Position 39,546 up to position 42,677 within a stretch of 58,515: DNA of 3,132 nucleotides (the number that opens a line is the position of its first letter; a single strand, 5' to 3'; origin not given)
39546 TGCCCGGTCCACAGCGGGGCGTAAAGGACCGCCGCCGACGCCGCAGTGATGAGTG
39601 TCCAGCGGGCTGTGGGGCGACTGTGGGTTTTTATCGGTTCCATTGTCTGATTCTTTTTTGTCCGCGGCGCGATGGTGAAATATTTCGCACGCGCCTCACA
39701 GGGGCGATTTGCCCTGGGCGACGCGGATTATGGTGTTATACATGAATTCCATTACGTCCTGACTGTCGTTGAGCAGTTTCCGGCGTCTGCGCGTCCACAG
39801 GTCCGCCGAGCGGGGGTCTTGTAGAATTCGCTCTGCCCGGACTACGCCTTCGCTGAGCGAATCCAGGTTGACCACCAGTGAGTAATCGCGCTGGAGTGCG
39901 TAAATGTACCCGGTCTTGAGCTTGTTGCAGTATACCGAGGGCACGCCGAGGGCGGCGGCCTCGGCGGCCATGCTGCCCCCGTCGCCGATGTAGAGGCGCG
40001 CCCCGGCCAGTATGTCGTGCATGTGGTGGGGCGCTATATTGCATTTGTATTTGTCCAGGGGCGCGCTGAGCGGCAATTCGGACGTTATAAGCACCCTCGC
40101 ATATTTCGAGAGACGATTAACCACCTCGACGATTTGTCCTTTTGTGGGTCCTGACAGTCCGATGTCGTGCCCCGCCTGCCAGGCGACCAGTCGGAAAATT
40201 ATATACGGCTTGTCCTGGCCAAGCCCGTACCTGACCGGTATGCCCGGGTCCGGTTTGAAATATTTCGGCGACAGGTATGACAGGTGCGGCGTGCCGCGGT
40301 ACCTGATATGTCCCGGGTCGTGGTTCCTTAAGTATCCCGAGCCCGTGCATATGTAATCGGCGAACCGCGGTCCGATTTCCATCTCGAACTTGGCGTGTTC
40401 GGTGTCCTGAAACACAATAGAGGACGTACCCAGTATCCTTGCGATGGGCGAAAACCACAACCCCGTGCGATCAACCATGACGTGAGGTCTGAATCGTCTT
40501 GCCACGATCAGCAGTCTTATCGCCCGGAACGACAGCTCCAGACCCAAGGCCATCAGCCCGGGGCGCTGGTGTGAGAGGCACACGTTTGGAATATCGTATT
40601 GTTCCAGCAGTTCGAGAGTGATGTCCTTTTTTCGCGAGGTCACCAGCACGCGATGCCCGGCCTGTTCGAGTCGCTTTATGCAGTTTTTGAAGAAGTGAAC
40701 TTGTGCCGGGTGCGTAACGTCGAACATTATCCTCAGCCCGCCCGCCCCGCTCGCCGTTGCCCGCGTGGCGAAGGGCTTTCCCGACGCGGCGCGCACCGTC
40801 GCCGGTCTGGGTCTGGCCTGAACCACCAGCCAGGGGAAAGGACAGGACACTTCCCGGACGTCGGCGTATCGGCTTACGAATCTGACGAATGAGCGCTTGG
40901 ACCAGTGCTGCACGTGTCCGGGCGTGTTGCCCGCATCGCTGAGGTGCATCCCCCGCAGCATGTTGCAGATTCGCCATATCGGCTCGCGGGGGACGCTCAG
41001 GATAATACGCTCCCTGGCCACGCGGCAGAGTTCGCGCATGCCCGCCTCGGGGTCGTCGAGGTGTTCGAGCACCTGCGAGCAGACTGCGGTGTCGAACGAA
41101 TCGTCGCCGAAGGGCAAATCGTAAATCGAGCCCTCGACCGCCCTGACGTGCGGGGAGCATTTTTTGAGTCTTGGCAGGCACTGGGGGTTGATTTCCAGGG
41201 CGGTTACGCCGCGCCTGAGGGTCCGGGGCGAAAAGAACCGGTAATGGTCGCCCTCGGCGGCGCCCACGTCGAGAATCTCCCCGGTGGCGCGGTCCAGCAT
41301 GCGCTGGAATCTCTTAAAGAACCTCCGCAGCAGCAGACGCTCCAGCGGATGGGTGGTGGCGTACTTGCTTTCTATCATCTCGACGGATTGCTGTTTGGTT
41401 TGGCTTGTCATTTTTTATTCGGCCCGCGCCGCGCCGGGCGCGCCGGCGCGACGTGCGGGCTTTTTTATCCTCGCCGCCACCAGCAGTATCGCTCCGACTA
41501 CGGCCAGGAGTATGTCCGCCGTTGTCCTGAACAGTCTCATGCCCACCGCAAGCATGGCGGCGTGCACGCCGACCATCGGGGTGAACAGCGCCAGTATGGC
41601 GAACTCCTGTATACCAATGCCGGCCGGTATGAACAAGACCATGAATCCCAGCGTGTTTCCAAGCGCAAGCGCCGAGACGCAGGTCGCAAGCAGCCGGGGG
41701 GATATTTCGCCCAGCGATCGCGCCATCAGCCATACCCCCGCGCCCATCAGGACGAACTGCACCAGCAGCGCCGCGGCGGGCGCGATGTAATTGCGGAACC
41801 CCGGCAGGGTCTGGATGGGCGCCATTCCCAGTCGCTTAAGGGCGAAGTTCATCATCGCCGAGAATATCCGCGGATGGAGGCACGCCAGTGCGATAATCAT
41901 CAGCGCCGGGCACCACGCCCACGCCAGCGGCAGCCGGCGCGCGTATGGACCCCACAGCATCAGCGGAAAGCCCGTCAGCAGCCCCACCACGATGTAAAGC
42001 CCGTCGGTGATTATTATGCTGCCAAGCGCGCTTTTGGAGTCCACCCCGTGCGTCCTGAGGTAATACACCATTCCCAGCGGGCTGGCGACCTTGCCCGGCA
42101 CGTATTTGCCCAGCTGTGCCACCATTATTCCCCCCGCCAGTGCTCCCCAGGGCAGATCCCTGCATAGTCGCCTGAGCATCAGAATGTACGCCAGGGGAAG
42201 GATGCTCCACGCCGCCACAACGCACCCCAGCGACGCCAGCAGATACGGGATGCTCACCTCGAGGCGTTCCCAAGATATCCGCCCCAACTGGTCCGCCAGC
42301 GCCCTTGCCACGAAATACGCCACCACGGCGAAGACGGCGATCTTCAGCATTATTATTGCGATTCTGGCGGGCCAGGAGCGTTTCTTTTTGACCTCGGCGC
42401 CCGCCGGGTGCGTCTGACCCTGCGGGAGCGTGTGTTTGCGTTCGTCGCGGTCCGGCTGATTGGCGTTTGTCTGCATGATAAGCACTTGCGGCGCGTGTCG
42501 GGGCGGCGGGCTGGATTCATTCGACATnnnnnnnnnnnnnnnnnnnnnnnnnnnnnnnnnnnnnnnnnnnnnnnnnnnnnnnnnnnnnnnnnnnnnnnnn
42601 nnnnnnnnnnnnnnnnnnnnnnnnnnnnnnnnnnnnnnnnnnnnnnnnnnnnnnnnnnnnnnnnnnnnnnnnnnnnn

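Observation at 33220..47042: Candidate undescribed periplasmic glycosylation system: GtrB/ArnC-type GT2, 2 flippase-like proteins and 2 GT-C transferases with sulfo-, methyl- and amidino-tailoring enzymes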

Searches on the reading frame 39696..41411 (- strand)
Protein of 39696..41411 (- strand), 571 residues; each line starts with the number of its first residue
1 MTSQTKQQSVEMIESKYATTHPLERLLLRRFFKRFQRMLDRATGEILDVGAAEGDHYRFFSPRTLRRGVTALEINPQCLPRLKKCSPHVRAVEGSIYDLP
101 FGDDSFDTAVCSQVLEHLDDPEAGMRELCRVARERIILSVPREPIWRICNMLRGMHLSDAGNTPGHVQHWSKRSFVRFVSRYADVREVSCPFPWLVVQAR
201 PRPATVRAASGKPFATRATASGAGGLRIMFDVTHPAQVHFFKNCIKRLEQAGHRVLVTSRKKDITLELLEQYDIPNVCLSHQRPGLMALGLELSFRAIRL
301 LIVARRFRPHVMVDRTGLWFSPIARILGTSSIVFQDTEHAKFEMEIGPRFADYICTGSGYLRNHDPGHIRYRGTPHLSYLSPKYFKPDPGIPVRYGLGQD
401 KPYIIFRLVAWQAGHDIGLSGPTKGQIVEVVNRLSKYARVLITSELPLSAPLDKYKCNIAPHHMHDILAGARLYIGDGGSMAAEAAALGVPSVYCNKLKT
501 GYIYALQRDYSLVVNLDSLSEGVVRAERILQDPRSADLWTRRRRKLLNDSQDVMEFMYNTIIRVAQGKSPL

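Call 3: search_protein_families(library=pfam, proteins=[window:39696-41411:-], max_evalue=0.01)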
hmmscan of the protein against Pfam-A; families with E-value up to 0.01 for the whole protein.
window:39696-41411:- (571 aa): 8 families
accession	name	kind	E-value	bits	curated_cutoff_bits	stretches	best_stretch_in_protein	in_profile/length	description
PF04007.18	DUF354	-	3.7e-15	56.3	22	1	226-560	1-343/349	Protein of unknown function (DUF354)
PF08241.18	Methyltransf_11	-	1.2e-14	55.1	21.2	1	47-134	1-89/95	Methyltransferase domain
PF13649.12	Methyltransf_25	-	2.7e-12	47.7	27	1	46-133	1-94/97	Methyltransferase domain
PF13489.12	Methyltransf_23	-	5.5e-10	39.6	27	1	29-178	7-153/164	Methyltransferase domain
PF08242.18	Methyltransf_12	-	7.7e-08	33.4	30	1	47-132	1-92/98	Methyltransferase domain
PF13847.12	Methyltransf_31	-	2e-06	28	27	1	45-139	6-108/145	Methyltransferase domain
PF07021.18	MetW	-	2.4e-05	24.5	21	1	36-150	8-119/193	Methionine biosynthesis protein MetW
PF01209.24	Ubie_methyltran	-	0.0028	17.5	20.1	1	12-133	15-144/233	ubiE/COQ5 methyltransferase family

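Call 5: search_protein_families(library=ncbifam, proteins=[window:39696-41411:-], max_evalue=0.01)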
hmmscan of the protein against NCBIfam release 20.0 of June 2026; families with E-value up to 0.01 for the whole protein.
window:39696-41411:- (571 aa): 14 families
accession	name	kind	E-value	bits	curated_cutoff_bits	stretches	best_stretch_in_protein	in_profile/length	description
NF041255.1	mycofact_MftM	equivalog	2.5e-09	36.9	200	1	43-143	139-244/289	mycofactocin oligosaccharide methyltransferase MftM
NF045667.1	MTase_DVU1556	equivalog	6e-07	29.1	155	1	41-134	21-113/213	DVU_1556 family methyltransferase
NF001241.0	PRK00216.1-2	equivalog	1.7e-06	27.9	327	1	45-134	54-141/231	demethylmenaquinone methyltransferase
NF004452.0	PRK05785.1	equivalog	2.1e-06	27.4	207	1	35-140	45-146/228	hypothetical protein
TIGR02072.1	BioC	equivalog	5.4e-06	26.4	184.95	1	27-134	19-126/244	malonyl-ACP O-methyltransferase BioC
TIGR01934.1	MenG_MenH_UbiE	subfamily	1.5e-05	24.4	158.35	1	37-138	34-139/223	ubiquinone/menaquinone biosynthesis methyltransferase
NF007610.0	PRK10258.1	equivalog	3.4e-05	23.3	342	1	38-134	38-132/251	malonyl-ACP O-methyltransferase BioC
TIGR02081.1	metW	equivalog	5.1e-05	22.9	189.5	1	43-148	14-117/194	methionine biosynthesis protein MetW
TIGR03587.1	Pse_Me-ase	hypoth_equivalog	0.0014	18.8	112.05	1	35-128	37-130/204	pseudaminic acid biosynthesis-associated methylase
NF045823.1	PthPhpthDimycoMt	equivalog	0.0038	16.4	300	1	37-131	61-157/256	phthiotriol/phenolphthiotriol dimycocerosates methyltransferase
NF001240.0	PRK00216.1-1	equivalog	0.0048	16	378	1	15-133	34-161/251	bifunctional demethylmenaquinone methyltransferase/2-methoxy-6-polyprenyl-1,4-benzoquinol methylase UbiE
NF001244.0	PRK00216.1-5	equivalog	0.0068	15.7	216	0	39-137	45-150/236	bifunctional demethylmenaquinone methyltransferase/2-methoxy-6-polyprenyl-1,4-benzoquinol methylase UbiE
NF041675.1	sarc_dimgly_tmase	equivalog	0.0071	16.3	550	0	45-134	69-163/278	sarcosine/dimethylglycine N-methyltransferase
NF045825.1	FAmtase_mtf2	equivalog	0.0075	15.5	400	0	39-131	55-149/248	fatty-acid O-methyltransferase Mtf2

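Call 9: find_homologous_proteins(query=window:39696-41411:-, max_evalue=0.00001)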
Query window:39696-41411:- (571 aa): 165 proteins with E <= 0.00001 among 8000 candidates; the best 120 are listed.
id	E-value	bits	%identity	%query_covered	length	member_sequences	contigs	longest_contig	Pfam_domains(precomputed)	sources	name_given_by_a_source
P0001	0.0e+0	1302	100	98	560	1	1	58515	PF07021.19,PF13847.13,PF13489.13,PF13649.13,PF04007.18,PF08241.19,PF08242.19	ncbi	-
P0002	6.7e-119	416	55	33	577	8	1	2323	PF07021.19,PF13847.13,PF13489.13,PF13649.13,PF08241.19,PF08242.19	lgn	-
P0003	8.4e-119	416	54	36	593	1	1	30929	PF07021.19,PF13847.13,PF13489.13,PF13649.13,PF08241.19,PF08242.19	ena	-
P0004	1.4e-115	405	56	33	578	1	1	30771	PF07021.19,PF13489.13,PF13649.13,PF04007.18,PF08241.19,PF08242.19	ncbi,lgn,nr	ncbi:MAG: methyltransferase domain-containing protein [Planctomycetota bacterium]|nr:methyltransfera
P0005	9.1e-113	396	54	34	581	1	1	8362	PF07021.19,PF13847.13,PF13489.13,PF13649.13,PF04007.18,PF08241.19,PF08242.19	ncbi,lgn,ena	-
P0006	6.0e-102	360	49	60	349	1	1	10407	PF04007.18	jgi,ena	-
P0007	4.1e-100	354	54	33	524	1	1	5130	PF07021.19,PF13847.13,PF13489.13,PF13649.13,PF08241.19,PF08242.19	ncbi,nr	ncbi:MAG: methyltransferase domain-containing protein, partial [Phycisphaerae bacterium]|nr:methyltr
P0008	4.3e-97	344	46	60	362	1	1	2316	PF04007.18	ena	-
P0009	3.0e-96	341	47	60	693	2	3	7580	PF04007.18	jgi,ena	-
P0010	4.4e-96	341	44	60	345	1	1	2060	PF04007.18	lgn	-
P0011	1.5e-90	323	42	60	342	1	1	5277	PF04007.18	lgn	-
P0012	8.8e-90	320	44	60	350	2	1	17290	PF04007.18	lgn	-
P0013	8.9e-90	320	43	59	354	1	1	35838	PF04007.18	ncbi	-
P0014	3.4e-89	318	43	60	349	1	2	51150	PF04007.18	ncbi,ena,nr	ncbi:MAG: DUF354 domain-containing protein [Planctomycetes bacterium]|nr:DUF354 domain-containing pr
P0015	1.6e-88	316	44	60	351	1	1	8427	PF04007.18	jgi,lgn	-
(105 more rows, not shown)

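Call 10: find_encoding_contigs(protein=P0004, flank=10000, max_places=3)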
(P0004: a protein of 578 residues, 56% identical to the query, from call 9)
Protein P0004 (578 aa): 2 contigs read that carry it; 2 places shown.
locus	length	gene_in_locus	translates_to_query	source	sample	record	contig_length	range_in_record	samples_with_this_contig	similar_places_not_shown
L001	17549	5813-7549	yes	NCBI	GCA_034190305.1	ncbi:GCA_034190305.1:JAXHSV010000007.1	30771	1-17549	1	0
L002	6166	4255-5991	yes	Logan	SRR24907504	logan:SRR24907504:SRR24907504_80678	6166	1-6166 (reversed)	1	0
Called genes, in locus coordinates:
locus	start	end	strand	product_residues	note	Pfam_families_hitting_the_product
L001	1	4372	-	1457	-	PF21959:DUF6923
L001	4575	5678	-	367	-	PF02350:Epimerase_2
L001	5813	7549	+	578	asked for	PF04007:DUF354 (faint), PF13489:Methyltransf_23, PF07021:MetW (weak), PF08241:Methyltransf_11, PF08242:Methyltransf_12 (weak), PF13649:Methyltransf_25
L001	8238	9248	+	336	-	PF00158:Sigma54_activat, PF14532:Sigma54_activ_2, PF07728:AAA_5, PF25601:AAA_lid_14, PF02954:HTH_8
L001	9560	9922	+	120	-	-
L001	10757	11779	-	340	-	-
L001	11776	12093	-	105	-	PF00829:Ribosomal_L21p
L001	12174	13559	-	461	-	PF01546:Peptidase_M20, PF07687:M20_dimer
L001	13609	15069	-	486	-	-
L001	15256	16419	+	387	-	PF08240:ADH_N, PF16912:Glu_dehyd_C (faint), PF00107:ADH_zinc_N, PF13602:ADH_zinc_N_2 (faint)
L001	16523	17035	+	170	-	PF00731:AIRC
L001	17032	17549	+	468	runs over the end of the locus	-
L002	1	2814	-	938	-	?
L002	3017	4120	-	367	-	PF02350:Epimerase_2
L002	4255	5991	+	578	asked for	PF04007:DUF354 (faint), PF13489:Methyltransf_23, PF07021:MetW (weak), PF08241:Methyltransf_11, PF08242:Methyltransf_12 (weak), PF13649:Methyltransf_25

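Call 11: find_encoding_contigs(protein=P0003, flank=10000, max_places=3)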
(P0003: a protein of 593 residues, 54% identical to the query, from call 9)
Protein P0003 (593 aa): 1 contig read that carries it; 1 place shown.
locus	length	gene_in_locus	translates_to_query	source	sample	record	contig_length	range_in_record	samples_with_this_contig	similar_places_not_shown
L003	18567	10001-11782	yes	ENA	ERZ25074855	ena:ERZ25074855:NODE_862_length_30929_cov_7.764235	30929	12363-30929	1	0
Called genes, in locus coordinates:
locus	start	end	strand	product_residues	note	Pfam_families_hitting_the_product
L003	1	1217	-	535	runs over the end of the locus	-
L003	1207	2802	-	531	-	PF01663:Phosphodiest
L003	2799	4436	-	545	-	PF13579:Glyco_trans_4_4 (weak), PF00534:Glycos_transf_1, PF13692:Glyco_trans_1_4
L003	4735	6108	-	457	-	PF00171:Aldedh, PF05893:LuxC (weak)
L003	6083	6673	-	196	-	PF02775:TPP_enzyme_C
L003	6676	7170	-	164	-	PF02776:TPP_enzyme_N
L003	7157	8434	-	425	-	PF00291:PALP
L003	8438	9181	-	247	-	PF01507:PAPS_reduct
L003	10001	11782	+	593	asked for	PF13489:Methyltransf_23, PF07021:MetW, PF13847:Methyltransf_31, PF08241:Methyltransf_11, PF08242:Methyltransf_12, PF13649:Methyltransf_25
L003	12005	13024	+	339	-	PF00535:Glycos_transf_2, PF13641:Glyco_tranf_2_3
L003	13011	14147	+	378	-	-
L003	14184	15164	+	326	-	PF03706:LPG_synthase_TM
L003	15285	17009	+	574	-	PF13231:PMT_2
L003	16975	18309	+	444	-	PF13360:PQQ_2, PF01011:PQQ (faint), PF13570:Beta-prop_ACSF4, PF13360:PQQ_2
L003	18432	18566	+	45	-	?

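Call 12: find_encoding_contigs(protein=P0001, flank=10000, max_places=2)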
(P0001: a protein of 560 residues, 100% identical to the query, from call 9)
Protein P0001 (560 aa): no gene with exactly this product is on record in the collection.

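Call 22: search_solved_structures(query=window:39696-41411:-, max_evalue=0.1)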
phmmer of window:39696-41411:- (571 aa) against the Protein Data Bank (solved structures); distinct sequences matched with E-value up to 0.1: 9.
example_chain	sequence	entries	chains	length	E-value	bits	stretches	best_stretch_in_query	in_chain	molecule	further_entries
1xxl_A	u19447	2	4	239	6.5e-07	31.5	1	41-145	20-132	YcgJ protein | ycgJ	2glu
3mgg_A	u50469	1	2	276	1.2e-05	27.3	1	45-134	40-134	Methyltransferase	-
3cc8_A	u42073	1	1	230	0.00014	23.8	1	41-141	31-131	Putative methyltransferase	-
3l8d_A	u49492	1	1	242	0.014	17.1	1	41-133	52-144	Methyltransferase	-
3bus_A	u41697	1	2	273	0.021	16.6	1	38-134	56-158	Methyltransferase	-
1vlm_A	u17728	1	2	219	0.034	15.9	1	88-135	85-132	SAM-dependent methyltransferase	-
8zc8_A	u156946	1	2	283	0.068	14.9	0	94-134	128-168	MitM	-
1p91_A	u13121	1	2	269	0.072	14.8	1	35-110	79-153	Ribosomal RNA large subunit methyltransferase A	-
21zq_A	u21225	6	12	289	0.073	14.8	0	94-134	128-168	MitM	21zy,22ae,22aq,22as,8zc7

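Call 45: search_protein_families(library=ncbifam, proteins=[L003:13011-14147:+], max_evalue=0.01)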
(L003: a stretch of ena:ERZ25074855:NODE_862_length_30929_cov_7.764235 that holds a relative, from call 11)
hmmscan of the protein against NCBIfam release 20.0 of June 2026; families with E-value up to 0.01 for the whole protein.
L003:13011-14147:+ (378 aa): 3 families
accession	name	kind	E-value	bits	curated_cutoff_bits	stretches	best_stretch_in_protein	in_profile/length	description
TIGR03573.1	WbuX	subfamily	3.3e-70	237.2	203.2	1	7-336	3-344/344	N-acetyl sugar amidotransferase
NF010587.0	PRK13980.1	equivalog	0.00078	18.7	255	1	55-126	19-93/267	NAD+ synthase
TIGR00268.2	TIGR00268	equivalog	0.002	17.5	150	1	68-129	15-78/259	ATP-dependent sacrificial sulfur transferase LarE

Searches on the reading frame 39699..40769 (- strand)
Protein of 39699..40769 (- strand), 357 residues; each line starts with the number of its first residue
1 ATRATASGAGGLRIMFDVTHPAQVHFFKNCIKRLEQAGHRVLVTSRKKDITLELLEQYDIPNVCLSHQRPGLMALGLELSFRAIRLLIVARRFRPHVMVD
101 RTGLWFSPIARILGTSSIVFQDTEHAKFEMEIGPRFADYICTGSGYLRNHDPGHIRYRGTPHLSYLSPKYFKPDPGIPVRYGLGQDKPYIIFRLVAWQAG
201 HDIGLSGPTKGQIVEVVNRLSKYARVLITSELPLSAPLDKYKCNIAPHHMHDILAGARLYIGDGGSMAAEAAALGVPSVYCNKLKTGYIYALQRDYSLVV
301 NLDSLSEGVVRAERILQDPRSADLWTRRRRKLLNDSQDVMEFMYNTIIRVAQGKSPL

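Call 64: predict_structure(alignment_id=A3)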
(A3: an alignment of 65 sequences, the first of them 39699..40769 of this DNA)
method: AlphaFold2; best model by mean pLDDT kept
length: 357 residues; sequences in the alignment: 65
mean_pLDDT: 94.1   pTM: 0.92
mean pLDDT of the five models: 94.1, 93.8, 93.7, 93.3, 93.0
residues with pLDDT >= 90: 311; 70-90: 35; 50-70: 4; < 50: 7
segments of 3 or more residues with pLDDT < 50: 1-7
pLDDT, mean of each block of 10 residues (from residue 1): 46 97 98 98 97 98 96 92 98 98 94 98 90 93 95 94 98 97 91 84 84 97 97 93 96 98 97 98 95 98 97 98 98 98 98 93
secondary structure, 60 per line:
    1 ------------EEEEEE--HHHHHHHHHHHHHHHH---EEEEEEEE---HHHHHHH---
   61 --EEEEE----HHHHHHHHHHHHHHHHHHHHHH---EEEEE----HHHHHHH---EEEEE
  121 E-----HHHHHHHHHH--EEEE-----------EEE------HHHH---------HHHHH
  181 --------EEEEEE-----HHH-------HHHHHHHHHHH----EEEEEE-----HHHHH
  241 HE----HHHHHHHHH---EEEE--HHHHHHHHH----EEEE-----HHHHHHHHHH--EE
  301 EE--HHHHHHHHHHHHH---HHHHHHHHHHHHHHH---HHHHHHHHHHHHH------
elements in order: E13-18 H21-36 E40-47 H51-57 E63-67 H72-93 E97-101 H106-112 E116-121 H127-136 E139-142 E154-156 H163-166 H176-180 E189-194 H210-220 E225-230 H236-241 H247-255 E259-262 H265-273 E278-281 H287-296 E299-302 H305-317 H321-335 H339-351

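Call 68: fold_search(model_id=the predicted structure, library=pdb)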
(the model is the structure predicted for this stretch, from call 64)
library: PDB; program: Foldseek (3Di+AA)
matches with E <= 10: 1541; with E <= 0.001: 293
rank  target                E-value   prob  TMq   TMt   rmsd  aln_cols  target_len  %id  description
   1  4ldp_B                1.3e-11  1.00  0.62  0.61   6.3       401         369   13  Spinosyn Forosaminyltransferase SpnP (released 2014-12-24)
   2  1f6d_C                2.0e-11  1.00  0.65  0.64   4.9       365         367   13  THE STRUCTURE OF UDP-N-ACETYLGLUCOSAMINE 2-EPIMERASE FROM E. COLI. (released 2000-12-13)
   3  6j32_C                3.1e-11  1.00  0.58  0.55   6.8       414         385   14  Crystal Structure Analysis of the Glycotransferase of kitacinnamycin (released 2020-01-15)
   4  1f6d_B                5.2e-11  1.00  0.66  0.64   5.7       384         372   12  THE STRUCTURE OF UDP-N-ACETYLGLUCOSAMINE 2-EPIMERASE FROM E. COLI. (released 2000-12-13)
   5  3dzc_A                6.9e-11  1.00  0.62  0.60   6.0       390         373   11  2.35 Angstrom resolution structure of WecB (VC0917), a UDP-N-acetylglucosamine 2-epimerase from Vibrio cholerae. (released 2008-08-12)
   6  6j31_A                7.3e-11  1.00  0.60  0.56   6.9       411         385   14  Crystal Structure Analysis of the Glycotransferase of kitacinnamycin (released 2020-01-15)
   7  1f6d_D                7.7e-11  1.00  0.65  0.62   5.6       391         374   12  THE STRUCTURE OF UDP-N-ACETYLGLUCOSAMINE 2-EPIMERASE FROM E. COLI. (released 2000-12-13)
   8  5dld                  8.1e-11  1.00  0.65  0.62   6.0       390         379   12  Crystal Structure of a UDP-N-acetylglucosamine 2-epimerase from Burkholderia vietnamiensis complexed with UDP-GlcNAc and (released 2015-09-30)
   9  3beo_A                8.6e-11  1.00  0.66  0.63   5.8       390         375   11  A Structural Basis for the allosteric regulation of non-hydrolyzing UDP-GlcNAc 2-epimerases (released 2008-02-19)
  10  9ksm                  9.6e-11  1.00  0.66  0.54   6.0       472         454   13  Complex structure of CaApiGT/UDP (released 2025-06-25)
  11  8ahe_A                1.0e-10  1.00  0.62  0.60   6.5       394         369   12  PAC-FragmentDEL: Photoactivated covalent capture of DNA encoded fragments for hit discovery (released 2022-09-14)
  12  2p6p_A                1.1e-10  1.00  0.64  0.60   6.8       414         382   16  X-ray crystal structure of C-C bond-forming dTDP-D-Olivose-transferase UrdGT2 (released 2007-08-07)
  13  4fkz_A                1.3e-10  1.00  0.67  0.63   4.9       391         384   12  Crystal structure of Bacillus subtilis UDP-GlcNAc 2-epimerase in complex with UDP-GlcNAc and UDP (released 2013-05-08)
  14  3ot5_B                1.4e-10  1.00  0.70  0.67   4.5       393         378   12  2.2 Angstrom Resolution Crystal Structure of putative UDP-N-acetylglucosamine 2-epimerase from Listeria monocytogenes (released 2010-09-22)
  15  3ot5_C                1.4e-10  1.00  0.67  0.64   5.2       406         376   12  2.2 Angstrom Resolution Crystal Structure of putative UDP-N-acetylglucosamine 2-epimerase from Listeria monocytogenes (released 2010-09-22)
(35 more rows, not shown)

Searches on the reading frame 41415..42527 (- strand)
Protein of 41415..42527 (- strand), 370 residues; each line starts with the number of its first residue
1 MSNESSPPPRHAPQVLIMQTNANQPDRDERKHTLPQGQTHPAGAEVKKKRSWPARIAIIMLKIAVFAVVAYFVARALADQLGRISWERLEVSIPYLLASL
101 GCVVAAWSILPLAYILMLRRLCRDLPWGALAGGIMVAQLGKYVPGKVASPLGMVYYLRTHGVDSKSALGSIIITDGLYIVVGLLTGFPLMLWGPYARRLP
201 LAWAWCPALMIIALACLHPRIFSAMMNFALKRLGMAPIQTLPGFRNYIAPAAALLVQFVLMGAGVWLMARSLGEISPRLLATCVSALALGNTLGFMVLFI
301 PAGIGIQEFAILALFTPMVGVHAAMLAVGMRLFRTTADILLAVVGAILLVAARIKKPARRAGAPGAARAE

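Call 3: search_protein_families(library=pfam, proteins=[window:41415-42527:-], max_evalue=0.01)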
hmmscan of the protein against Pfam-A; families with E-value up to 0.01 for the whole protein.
window:41415-42527:- (370 aa): 1 family
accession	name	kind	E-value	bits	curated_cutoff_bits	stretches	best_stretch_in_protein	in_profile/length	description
PF03706.18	LPG_synthase_TM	-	4.7e-09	36.6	33.4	1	59-345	1-302/302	Lysylphosphatidylglycerol synthase TM region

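Call 5: search_protein_families(library=ncbifam, proteins=[window:41415-42527:-], max_evalue=0.01)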
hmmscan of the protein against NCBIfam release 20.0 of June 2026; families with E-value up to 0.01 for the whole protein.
window:41415-42527:- (370 aa): 1 family
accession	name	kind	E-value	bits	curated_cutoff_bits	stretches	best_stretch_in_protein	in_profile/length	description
NF033480.1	bifunc_MprF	equivalog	4.1e-06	25.4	600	1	60-358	3-303/841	bifunctional lysylphosphatidylglycerol flippase/synthetase MprF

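Call 21: search_solved_structures(query=window:41415-42527:-, max_evalue=1)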
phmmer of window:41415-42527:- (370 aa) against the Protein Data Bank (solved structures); distinct sequences matched with E-value up to 1: 0.

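Call 36: search_solved_structures(query=A2, max_evalue=1, show_alignments=1)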
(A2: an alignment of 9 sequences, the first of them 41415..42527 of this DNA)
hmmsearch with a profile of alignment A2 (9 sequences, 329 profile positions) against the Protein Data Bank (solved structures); distinct sequences matched with E-value up to 1: 0.
